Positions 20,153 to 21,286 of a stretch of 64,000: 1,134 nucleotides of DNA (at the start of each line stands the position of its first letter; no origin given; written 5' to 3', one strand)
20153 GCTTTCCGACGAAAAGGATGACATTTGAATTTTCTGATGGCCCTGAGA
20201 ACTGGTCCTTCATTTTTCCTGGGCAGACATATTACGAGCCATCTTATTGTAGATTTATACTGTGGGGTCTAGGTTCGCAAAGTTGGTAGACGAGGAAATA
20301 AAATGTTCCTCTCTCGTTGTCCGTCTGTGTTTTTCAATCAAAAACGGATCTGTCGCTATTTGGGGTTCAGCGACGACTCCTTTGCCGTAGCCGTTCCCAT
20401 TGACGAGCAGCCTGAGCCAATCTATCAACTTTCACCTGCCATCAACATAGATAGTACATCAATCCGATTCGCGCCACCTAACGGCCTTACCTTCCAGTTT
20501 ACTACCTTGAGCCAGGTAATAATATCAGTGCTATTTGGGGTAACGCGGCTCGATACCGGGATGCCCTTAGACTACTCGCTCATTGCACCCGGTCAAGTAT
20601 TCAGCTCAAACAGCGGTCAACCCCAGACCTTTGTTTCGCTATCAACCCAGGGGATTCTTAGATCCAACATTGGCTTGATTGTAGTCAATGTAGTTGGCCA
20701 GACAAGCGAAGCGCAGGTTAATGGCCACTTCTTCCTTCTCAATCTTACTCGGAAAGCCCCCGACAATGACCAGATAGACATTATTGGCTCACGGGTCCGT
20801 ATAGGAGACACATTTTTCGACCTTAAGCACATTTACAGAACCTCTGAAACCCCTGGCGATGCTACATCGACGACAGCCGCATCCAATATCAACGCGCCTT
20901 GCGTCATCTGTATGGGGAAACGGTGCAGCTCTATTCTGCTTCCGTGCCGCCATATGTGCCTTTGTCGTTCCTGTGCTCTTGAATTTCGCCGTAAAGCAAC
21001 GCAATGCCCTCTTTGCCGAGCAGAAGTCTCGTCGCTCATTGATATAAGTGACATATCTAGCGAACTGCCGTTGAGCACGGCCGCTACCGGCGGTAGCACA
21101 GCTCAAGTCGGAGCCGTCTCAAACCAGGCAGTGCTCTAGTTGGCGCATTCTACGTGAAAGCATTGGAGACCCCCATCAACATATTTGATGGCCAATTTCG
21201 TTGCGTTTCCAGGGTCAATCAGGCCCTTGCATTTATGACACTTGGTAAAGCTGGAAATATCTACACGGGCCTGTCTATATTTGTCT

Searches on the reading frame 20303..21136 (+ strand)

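Call 59: search_protein_families(library=pfam, proteins=[window:20303-21136:+], max_evalue=0.001)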
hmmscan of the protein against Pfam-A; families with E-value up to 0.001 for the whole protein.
window:20303-21136:+ (278 aa): 3 families
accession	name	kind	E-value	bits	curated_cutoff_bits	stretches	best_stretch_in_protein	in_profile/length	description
PF13920.12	zf-C3HC4_3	-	8.6e-13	48.3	27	1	199-244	4-48/49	Zinc finger, C3HC4 type (RING finger)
PF13639.12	zf-RING_2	-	1.7e-05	25.4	27.3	1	200-239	3-44/44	Ring finger domain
PF14447.12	Prok-RING_4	-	6.1e-05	23.3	27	1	200-244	1-42/46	Prokaryotic RING finger family 4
